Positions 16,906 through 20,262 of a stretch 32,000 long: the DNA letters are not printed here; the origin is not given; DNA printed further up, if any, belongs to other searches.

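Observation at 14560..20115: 1851-aa TPR / unknown / STAND-like NTPase giant with inverted NLR-like architecture, divergent from the viperin operon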

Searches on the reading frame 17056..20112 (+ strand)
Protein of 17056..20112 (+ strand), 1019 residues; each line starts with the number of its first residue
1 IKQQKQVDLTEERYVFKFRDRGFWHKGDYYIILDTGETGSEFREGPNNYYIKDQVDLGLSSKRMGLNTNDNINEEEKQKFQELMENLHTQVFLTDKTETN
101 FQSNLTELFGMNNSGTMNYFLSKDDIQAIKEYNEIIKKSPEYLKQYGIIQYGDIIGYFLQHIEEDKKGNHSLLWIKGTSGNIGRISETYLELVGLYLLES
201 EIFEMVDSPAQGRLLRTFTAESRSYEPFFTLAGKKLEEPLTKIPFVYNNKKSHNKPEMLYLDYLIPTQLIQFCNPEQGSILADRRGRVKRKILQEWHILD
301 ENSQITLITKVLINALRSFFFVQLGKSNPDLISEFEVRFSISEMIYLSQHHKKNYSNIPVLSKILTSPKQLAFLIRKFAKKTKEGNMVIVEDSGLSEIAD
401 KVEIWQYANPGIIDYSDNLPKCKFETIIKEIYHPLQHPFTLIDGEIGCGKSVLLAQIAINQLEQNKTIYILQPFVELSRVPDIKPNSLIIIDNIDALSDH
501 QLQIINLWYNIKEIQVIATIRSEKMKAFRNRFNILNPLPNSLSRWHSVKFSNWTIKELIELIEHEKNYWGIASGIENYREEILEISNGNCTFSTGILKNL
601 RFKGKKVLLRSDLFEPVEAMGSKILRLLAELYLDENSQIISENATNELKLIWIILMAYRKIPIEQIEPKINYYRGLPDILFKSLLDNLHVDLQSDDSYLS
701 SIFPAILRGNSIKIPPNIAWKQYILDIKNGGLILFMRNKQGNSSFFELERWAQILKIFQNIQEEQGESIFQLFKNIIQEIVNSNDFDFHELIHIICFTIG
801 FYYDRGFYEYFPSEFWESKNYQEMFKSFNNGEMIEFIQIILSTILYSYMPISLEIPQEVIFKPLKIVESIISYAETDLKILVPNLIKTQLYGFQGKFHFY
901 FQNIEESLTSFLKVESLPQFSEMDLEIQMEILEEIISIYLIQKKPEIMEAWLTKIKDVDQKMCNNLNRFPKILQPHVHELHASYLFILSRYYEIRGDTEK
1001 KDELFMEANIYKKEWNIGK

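Call 10: find_homologous_proteins(query=window:17056-20112:+)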
Query window:17056-20112:+: 8000 candidates shared short words with the query, none scored E <= 0.001.

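Call 11: search_solved_structures(query=window:17056-20112:+, max_evalue=1)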
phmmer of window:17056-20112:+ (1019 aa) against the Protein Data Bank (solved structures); distinct sequences matched with E-value up to 1: 1.
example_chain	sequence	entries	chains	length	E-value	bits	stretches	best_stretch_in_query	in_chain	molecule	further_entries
7z36_D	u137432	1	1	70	0.96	10.8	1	293-336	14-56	Zinc finger protein 93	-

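Call 23: search_protein_representatives(protein=window:17056-20112:+)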
Query: 1019 residues. Proteins with E-value up to 0.001 (for the whole library): 6; up to 1e-10: 5; up to 1e-30: 1. The best 6 are listed.
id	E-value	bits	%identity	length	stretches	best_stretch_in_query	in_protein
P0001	0.0e+00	2290.6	100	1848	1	1-1019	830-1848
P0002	1.0e-23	100.1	28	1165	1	105-647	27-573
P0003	4.0e-22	94.8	28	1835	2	377-631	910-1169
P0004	4.9e-17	78.0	26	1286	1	152-638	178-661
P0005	1.4e-16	76.5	22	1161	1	146-873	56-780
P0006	8.8e-08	47.3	25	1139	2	431-655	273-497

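Call 31: find_encoding_contigs(protein=P0002, flank=10000, max_places=4)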
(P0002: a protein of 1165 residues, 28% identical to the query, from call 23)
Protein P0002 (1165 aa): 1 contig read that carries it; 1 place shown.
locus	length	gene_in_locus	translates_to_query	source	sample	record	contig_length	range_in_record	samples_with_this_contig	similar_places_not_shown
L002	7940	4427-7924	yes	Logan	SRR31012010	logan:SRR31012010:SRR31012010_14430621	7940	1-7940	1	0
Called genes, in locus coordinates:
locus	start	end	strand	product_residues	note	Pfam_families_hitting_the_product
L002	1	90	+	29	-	?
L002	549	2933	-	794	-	PF07705:CARDB (weak)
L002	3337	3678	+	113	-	PF01541:GIY-YIG (weak)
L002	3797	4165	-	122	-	-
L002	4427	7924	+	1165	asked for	PF07719:TPR_2 (faint), PF13424:TPR_12 (faint), PF00515:TPR_1 (faint)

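Call 32: find_encoding_contigs(protein=P0003, flank=10000, max_places=4)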
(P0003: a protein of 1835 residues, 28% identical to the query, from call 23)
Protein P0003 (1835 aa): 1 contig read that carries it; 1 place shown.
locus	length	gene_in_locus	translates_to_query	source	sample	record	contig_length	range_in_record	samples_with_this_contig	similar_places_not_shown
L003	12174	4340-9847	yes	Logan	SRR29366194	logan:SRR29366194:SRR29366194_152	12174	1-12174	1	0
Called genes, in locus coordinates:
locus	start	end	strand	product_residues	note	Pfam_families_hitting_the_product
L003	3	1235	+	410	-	?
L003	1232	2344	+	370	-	-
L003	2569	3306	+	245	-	PF04055:Radical_SAM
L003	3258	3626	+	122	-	-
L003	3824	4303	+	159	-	PF01936:NYN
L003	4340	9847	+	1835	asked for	PF07719:TPR_2 (faint), PF13181:TPR_8 (faint), PF13424:TPR_12 (faint), PF13428:TPR_14 (faint), PF13432:TPR_16 (faint), PF14559:TPR_19 (faint)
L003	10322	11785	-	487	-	PF03747:ADP_ribosyl_GH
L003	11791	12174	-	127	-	?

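Call 33: find_encoding_contigs(protein=P0004, flank=10000, max_places=4)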
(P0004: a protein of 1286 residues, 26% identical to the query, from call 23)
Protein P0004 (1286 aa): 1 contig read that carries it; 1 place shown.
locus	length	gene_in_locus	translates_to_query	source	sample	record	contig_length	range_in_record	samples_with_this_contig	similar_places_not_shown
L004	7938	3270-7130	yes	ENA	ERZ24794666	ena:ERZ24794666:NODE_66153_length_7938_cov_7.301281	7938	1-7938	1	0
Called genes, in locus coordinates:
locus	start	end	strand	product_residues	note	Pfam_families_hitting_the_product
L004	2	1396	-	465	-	?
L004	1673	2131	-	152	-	-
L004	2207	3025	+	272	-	-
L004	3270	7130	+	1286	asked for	PF25199:nSTAND_NTPase5 (weak)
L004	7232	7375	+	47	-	-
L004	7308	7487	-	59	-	-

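Call 34: find_encoding_contigs(protein=P0005, flank=10000, max_places=4)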
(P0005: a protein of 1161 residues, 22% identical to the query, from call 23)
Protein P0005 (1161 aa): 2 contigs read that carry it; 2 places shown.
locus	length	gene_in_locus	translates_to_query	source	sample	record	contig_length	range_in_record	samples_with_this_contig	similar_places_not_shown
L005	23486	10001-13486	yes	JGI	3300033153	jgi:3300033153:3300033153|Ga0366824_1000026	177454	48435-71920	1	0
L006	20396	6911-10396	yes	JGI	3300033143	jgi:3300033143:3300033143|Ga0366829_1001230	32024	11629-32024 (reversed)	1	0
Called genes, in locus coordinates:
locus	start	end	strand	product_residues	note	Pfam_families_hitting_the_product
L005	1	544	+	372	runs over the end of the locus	PF04212:MIT (weak), PF05496:RuvB_N (weak), PF00004:AAA, PF17862:AAA_lid_3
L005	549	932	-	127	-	-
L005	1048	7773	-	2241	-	PF00041:fn3 (faint), PF14292:SusE (faint)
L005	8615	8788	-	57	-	-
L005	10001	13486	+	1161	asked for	PF25199:nSTAND_NTPase5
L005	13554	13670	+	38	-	-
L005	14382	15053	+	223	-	PF13565:HTH_32 (faint), PF13592:HTH_33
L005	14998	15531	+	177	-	-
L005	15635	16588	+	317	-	PF00589:Phage_integrase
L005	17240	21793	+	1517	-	PF07705:CARDB (weak), PF14446:Prok-RING_1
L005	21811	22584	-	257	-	-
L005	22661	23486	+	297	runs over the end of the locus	PF24830:DUF7714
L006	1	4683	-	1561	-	?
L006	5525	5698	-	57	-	-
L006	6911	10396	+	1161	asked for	PF25199:nSTAND_NTPase5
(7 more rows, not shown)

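Call 35: find_encoding_contigs(protein=P0006, flank=10000, max_places=4)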
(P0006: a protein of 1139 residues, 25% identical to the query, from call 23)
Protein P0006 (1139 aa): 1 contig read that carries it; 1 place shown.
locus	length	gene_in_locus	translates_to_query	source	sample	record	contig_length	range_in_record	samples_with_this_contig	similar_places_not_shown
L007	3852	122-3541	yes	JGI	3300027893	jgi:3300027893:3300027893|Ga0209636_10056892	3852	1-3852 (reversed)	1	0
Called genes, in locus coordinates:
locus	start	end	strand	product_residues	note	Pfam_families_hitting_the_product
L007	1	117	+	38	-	?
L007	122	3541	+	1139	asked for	-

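Call 38: search_protein_families(library=ncbifam, proteins=[L003:2569-3303:+, L003:3258-3623:+, L003:3824-4300:+, L003:9-1232:+, L003:1232-2341:+], max_evalue=0.01)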
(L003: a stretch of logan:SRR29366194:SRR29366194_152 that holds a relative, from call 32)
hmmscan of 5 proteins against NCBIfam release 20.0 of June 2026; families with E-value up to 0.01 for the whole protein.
L003:2569-3303:+ (245 aa): 38 families (the best 25 are shown)
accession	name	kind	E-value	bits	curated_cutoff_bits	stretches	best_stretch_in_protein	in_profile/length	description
NF001199.0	PRK00164.2-1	equivalog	3.5e-34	118.4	231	1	33-235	13-210/308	GTP 3',8-cyclase MoaA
TIGR02668.1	moaA_archaeal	equivalog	6.9e-32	110.6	325.25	1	33-229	11-202/303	GTP 3',8-cyclase MoaA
TIGR02666.1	moaA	equivalog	1.1e-31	110.1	284.05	1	34-209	12-189/336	GTP 3',8-cyclase MoaA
NF038283.1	viperin_w_prok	equivalog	3.8e-18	65.7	180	1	33-187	3-164/281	viperin family antiviral radical SAM protein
TIGR04317.1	W_rSAM_matur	equivalog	3e-13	49.6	380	1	34-170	6-134/349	tungsten cofactor oxidoreductase radical SAM maturase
NF045646.2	rSAM_Se_TrsS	equivalog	5.7e-12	44.9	490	1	38-199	92-250/441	radical SAM (seleno)protein TrsS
TIGR04321.1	spiroSPASM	subfamily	2.5e-10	39.6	250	1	4-205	203-410/510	spiro-SPASM protein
NF045702.1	rSAM_GDGT_ether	equivalog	4.6e-10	38.7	450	1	34-192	88-244/486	tetraether lipid synthase Tes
TIGR04303.1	GeoRSP_rSAM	equivalog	9e-10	38.6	400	1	31-205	4-169/325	GeoRSP system radical SAM/SPASM protein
NF038332.1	rSAM_rare_HxsC4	exception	2e-09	37.1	500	1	34-207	16-188/335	radical SAM protein HxsC4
TIGR02495.1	NrdG2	equivalog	2.5e-09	36.7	131.15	1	36-187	21-169/193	anaerobic ribonucleoside-triphosphate reductase activating protein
TIGR02109.1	PQQ_syn_pqqE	equivalog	3.4e-09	36.1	381.35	1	28-202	3-171/358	pyrroloquinoline quinone biosynthesis protein PqqE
NF050035.1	rSAM_WgK_link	exception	1e-08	34.6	650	1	26-193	3-165/367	radical SAM/SPASM peptide maturase WgkB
TIGR04080.1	rSAM_pep_cyc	equivalog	1.1e-08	34.2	500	1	25-203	100-268/440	KxxxW cyclic peptide radical SAM maturase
TIGR04311.1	rSAM_Geo_metal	subfamily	3.1e-08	33.1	400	1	30-170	1-137/423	radical SAM/SPASM family putative metalloenzyme maturase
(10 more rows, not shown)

L003:3258-3623:+ (122 aa): 0 families

L003:3824-4300:+ (159 aa): 1 family
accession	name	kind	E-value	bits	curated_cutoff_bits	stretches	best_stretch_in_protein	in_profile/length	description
TIGR00288.1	TIGR00288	hypoth_equivalog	6.4e-08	32.6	178.45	1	80-149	88-156/160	TIGR00288 family NYN domain-containing protein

L003:9-1232:+ (408 aa): 0 families

L003:1232-2341:+ (370 aa): 0 families

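Call 49: search_protein_families(library=pfam, proteins=[L002:3797-4186:-, L002:3337-3675:+, L004:2207-3022:+, L004:1673-2128:-, L003:3824-4300:+, L003:3258-3623:+, L003:9-1232:+, L003:1232-2341:+, P0005, P0004], max_evalue=1)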
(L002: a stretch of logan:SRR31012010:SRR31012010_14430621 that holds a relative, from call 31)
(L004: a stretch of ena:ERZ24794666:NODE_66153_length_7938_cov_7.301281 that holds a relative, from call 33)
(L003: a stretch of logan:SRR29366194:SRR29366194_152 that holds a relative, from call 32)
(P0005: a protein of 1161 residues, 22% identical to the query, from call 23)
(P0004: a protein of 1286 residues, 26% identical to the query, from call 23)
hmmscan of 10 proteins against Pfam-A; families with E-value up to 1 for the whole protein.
L002:3797-4186:- (129 aa): 0 families

L002:3337-3675:+ (113 aa): 3 families
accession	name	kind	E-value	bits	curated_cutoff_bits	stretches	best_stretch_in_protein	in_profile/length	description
PF01541.30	GIY-YIG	-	5.3e-07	30.3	22.6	1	39-113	2-68/78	GIY-YIG catalytic domain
PF20815.3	GIY_YIG_2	-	0.00035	21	22.4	1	45-85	17-59/153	GIY-YIG catalytic domain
PF17878.8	ssDBP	-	0.13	12.6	27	1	80-107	24-51/81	Phage single-stranded DNA-binding protein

L004:2207-3022:+ (272 aa): 0 families

L004:1673-2128:- (151 aa): 0 families

L003:3824-4300:+ (159 aa): 3 families
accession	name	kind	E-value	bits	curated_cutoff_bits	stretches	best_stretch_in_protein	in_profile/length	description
PF01936.24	NYN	-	8.4e-17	62.5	24.2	1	8-148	2-144/145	NYN domain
PF18475.7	PIN7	-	0.013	16.5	34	1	34-122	14-103/103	PIN domain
PF06174.16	DUF987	-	0.31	11.4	25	1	9-42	9-42/65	Protein of unknown function (DUF987)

L003:3258-3623:+ (122 aa): 0 families

L003:9-1232:+ (408 aa): 1 family
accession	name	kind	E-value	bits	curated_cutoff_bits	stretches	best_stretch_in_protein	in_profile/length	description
PF08692.15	Pet20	-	0.039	15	21.4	1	318-382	22-90/134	Mitochondrial protein Pet20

L003:1232-2341:+ (370 aa): 0 families

P0005 (1161 aa): 7 families
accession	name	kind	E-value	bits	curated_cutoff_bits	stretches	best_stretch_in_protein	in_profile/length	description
PF25199.1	nSTAND_NTPase5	-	3.1e-08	34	34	1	341-436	28-134/145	Novel STAND NTPase 5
PF13401.12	AAA_22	-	0.087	13.6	27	0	400-442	86-130/130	AAA domain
PF25170.1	TPR_WDR35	-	0.087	13.2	27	1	941-966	21-46/68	WD repeat-containing protein 35, TPR repeats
PF13428.12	TPR_14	-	0.12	13.6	23.5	0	839-867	8-36/44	Tetratricopeptide repeat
PF05729.18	NACHT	-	0.18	12.1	26.7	0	354-376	3-25/167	NACHT domain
PF14559.12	TPR_19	-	0.29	11.9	25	0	811-866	14-59/68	Tetratricopeptide repeat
PF13424.12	TPR_12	-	0.96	10.1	30.1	0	833-876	4-49/77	Tetratricopeptide repeat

P0004 (1286 aa): 12 families
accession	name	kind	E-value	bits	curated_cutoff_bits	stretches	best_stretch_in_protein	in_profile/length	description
PF25199.1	nSTAND_NTPase5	-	6.6e-06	26.4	34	1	462-552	36-134/145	Novel STAND NTPase 5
PF07719.23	TPR_2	-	0.00012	22.4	27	1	6-36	2-32/34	Tetratricopeptide repeat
PF05729.18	NACHT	-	0.00033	21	26.7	1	469-492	2-25/167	NACHT domain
PF13424.12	TPR_12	-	0.00057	20.5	30.1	0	21-55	26-61/77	Tetratricopeptide repeat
PF20720.3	nSTAND3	-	0.0016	18.6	27.2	1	467-523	17-74/155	Novel STAND NTPase 3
PF00515.34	TPR_1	-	0.0032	17.7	27.8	0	990-1010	3-23/34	Tetratricopeptide repeat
PF13428.12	TPR_14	-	0.0039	18.2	23.5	0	8-43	4-39/44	Tetratricopeptide repeat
PF07575.19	Nucleopor_Nup85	-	0.0077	15.4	22.1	1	1035-1150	415-522/557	Nup85 Nucleoporin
PF02492.25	cobW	-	0.25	11.3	20.7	1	469-488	2-21/180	CobW/HypB/UreG, nucleotide-binding domain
PF13604.12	AAA_30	-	0.26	11.4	27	1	469-502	20-53/191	AAA domain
PF13374.12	TPR_10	-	0.46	11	27.5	0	951-971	9-29/42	Tetratricopeptide repeat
PF13401.12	AAA_22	-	0.95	10.2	27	0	469-488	7-26/130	AAA domain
